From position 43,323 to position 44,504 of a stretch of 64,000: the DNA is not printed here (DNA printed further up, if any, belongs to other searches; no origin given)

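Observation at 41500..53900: ~12.4-kb AT-shifted genomic island with kinases, signalling-metabolite enzymes and several pseudogenes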

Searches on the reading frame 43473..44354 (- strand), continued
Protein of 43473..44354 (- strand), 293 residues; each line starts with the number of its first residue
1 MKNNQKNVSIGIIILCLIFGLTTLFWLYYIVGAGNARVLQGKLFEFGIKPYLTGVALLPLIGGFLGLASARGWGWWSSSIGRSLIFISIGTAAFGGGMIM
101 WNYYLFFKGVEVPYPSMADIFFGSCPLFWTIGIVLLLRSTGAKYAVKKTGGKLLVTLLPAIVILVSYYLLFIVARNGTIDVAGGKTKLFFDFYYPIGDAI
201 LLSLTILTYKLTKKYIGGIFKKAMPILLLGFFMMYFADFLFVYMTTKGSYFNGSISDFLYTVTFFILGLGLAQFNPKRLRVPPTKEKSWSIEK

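Call 84: search_protein_families(library=pfam, proteins=[L001:1657-3753:+], max_evalue=0.01)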
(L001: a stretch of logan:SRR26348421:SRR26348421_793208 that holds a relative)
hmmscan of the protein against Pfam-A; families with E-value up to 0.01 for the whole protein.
L001:1657-3753:+ (698 aa): 4 families
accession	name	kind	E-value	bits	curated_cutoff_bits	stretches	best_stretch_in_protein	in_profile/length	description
PF02518.31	HATPase_c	-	1.6e-22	80.5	26.4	1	582-691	3-108/111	Histidine kinase-, DNA gyrase B-, and HSP90-like ATPase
PF16927.11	HisKA_7TM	-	2.8e-06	27.8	28.6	1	15-235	4-221/224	N-terminal 7TM region of histidine kinase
PF14501.12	HATPase_c_5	-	7.1e-05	23.1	22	1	585-675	6-91/102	GHKL domain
PF00512.31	HisKA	-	0.00099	19.5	26.9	1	475-522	2-53/66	His Kinase A (phospho-acceptor) domain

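Call 87: list_cluster_members(proteins=[P0226, P0185, P0204, P0163, P0164, P0167, P0191, P0243, P0187, P0182])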
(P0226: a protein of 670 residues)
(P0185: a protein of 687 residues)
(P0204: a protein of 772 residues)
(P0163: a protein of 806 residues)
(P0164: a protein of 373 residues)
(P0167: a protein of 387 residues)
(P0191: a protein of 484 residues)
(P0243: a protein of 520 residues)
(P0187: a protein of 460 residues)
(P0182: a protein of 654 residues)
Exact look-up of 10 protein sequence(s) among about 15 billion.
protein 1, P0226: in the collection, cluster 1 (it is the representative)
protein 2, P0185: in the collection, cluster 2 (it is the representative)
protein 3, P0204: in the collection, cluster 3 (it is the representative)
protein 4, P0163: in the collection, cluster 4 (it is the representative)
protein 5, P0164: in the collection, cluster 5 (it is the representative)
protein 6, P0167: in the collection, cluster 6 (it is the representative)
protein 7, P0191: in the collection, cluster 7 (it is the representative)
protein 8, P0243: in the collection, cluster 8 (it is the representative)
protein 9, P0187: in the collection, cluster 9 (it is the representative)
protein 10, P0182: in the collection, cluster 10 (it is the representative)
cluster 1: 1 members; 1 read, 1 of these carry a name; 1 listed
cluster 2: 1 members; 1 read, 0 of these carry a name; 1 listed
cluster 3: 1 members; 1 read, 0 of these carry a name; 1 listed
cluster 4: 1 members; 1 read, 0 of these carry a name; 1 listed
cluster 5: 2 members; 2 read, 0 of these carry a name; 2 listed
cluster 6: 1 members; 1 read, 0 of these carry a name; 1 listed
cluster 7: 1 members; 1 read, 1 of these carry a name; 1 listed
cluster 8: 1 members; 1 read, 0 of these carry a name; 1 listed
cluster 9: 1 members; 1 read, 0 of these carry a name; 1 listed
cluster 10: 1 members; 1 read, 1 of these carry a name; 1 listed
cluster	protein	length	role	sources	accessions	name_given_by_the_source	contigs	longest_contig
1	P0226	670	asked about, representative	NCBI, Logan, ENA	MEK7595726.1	MAG: ATP-binding protein [Patescibacteria group bacterium]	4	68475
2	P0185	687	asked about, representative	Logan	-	-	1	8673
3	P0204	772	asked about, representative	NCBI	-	-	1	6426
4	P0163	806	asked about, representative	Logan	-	-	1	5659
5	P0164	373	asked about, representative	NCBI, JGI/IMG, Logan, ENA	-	-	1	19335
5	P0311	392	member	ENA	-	-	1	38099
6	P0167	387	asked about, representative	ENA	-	-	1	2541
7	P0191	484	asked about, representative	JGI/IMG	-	dCTP diphosphatase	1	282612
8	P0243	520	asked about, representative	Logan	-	-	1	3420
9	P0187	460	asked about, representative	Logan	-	-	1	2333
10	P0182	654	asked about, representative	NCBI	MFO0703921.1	MAG: hypothetical protein U0525_04325 [Patescibacteria group bacterium]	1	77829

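Call 91: search_protein_families(library=padloc, proteins=[window:43473-44354:-, L001:500-1405:-], max_evalue=0.01)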
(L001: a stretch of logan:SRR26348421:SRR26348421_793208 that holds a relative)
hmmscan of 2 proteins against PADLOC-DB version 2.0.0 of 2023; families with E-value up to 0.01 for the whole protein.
window:43473-44354:- (293 aa): 0 families

L001:500-1405:- (301 aa): 0 families

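Call 92: search_protein_families(library=phrogs, proteins=[window:43473-44354:-], max_evalue=0.01)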
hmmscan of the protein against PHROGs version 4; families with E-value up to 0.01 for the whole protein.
window:43473-44354:- (293 aa): 0 families

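Call 96: find_encoding_contigs(protein=P0002, flank=5000, max_places=2)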
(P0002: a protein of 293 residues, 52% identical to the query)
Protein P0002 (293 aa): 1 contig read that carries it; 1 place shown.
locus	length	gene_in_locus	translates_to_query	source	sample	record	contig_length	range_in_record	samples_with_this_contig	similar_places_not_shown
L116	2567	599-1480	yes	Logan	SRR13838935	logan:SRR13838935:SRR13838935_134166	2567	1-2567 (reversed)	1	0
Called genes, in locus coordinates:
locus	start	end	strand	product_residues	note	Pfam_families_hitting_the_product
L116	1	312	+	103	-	?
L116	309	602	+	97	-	-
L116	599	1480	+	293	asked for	-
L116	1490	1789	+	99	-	-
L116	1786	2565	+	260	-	?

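Call 99: search_protein_families(library=pfam, proteins=[L116:1786-2565:+], max_evalue=0.001)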
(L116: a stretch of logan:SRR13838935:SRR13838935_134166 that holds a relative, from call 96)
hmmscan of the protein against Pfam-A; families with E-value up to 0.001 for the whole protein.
L116:1786-2565:+ (260 aa): 1 family
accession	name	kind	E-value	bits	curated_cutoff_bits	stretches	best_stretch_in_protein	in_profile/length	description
PF00291.31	PALP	-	1.7e-10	41.2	35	1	48-206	23-171/295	Pyridoxal-phosphate dependent enzyme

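Call 102: list_cluster_members(proteins=[P0165, P0166, P0169, P0176, P0184, P0196, P0199, P0213, P0270, P0302])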
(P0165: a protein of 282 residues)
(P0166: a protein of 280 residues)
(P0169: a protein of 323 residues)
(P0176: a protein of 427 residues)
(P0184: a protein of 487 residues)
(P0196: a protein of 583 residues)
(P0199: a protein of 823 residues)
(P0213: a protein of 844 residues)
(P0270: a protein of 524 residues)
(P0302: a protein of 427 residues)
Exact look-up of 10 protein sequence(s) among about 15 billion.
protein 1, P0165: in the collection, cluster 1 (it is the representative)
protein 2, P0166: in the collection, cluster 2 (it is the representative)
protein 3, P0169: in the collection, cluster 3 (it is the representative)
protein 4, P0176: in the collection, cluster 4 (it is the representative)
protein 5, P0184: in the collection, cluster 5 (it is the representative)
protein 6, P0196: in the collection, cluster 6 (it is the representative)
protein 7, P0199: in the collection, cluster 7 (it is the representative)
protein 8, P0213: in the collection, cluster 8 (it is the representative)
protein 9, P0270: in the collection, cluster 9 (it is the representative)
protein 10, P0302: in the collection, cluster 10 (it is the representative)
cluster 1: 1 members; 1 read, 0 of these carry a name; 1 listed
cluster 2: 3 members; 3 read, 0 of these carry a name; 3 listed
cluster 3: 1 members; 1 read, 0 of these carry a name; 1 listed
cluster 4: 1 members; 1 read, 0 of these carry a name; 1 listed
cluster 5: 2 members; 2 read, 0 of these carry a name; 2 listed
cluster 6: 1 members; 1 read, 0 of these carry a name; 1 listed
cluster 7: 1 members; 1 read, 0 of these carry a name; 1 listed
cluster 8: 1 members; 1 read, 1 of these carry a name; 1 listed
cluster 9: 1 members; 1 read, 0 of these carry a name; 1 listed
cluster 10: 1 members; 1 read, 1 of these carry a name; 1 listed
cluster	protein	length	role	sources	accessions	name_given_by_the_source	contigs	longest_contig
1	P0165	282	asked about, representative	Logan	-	-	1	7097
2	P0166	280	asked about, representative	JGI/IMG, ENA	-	-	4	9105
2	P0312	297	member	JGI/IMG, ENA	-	-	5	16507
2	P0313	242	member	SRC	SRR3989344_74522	-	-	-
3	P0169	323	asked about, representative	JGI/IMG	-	-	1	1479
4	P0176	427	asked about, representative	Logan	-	-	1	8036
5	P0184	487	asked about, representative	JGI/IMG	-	-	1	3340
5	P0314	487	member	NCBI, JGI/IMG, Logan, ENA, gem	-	-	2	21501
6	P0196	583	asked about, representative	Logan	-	-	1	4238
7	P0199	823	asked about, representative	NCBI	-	-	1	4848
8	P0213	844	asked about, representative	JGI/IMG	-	hypothetical protein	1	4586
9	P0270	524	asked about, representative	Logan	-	-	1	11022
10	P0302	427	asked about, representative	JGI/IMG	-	hypothetical protein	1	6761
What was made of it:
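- Tried and rejected: Cluster look-ups to get taxonomy for the A fusions: only three carried an organism name, all Patescibacteria (calls 87, 102).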

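Call 103: search_protein_families(library=pfam, proteins=[P0176, P0184, P0196, P0199, P0213, P0270, P0302, P0228, P0249, P0304], max_evalue=0.001)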
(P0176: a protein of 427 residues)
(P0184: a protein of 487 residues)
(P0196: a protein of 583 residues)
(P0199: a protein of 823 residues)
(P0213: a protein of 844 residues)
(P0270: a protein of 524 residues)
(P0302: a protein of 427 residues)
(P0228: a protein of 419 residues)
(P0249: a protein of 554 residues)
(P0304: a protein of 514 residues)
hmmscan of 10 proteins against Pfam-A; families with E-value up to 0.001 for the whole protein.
P0176 (427 aa): 0 families

P0184 (487 aa): 1 family
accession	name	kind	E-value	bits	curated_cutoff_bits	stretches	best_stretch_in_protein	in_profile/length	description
PF16927.11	HisKA_7TM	-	1.1e-08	35.6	28.6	1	8-204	2-214/224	N-terminal 7TM region of histidine kinase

P0196 (583 aa): 0 families

P0199 (823 aa): 0 families

P0213 (844 aa): 0 families

P0270 (524 aa): 0 families

P0302 (427 aa): 0 families

P0228 (419 aa): 0 families

P0249 (554 aa): 5 families
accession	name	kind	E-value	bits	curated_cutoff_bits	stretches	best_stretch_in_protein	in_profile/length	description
PF01978.25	TrmB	-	3.9e-09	36.7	25.6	1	16-80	4-67/68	Sugar-specific transcriptional regulator TrmB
PF01047.28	MarR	-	0.00011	22.5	24.6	1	18-68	1-51/59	MarR family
PF01022.26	HTH_5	-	0.00022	21.5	22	1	28-66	9-47/47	Bacterial regulatory protein, arsR family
PF25212.1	HVO_A0114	-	0.00053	20.2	27.6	1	17-71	19-73/84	HVO_A0114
PF08221.17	HTH_9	-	0.00055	20.4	23.4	1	25-64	18-57/62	RNA polymerase III subunit RPC82 helix-turn-helix domain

P0304 (514 aa): 0 families
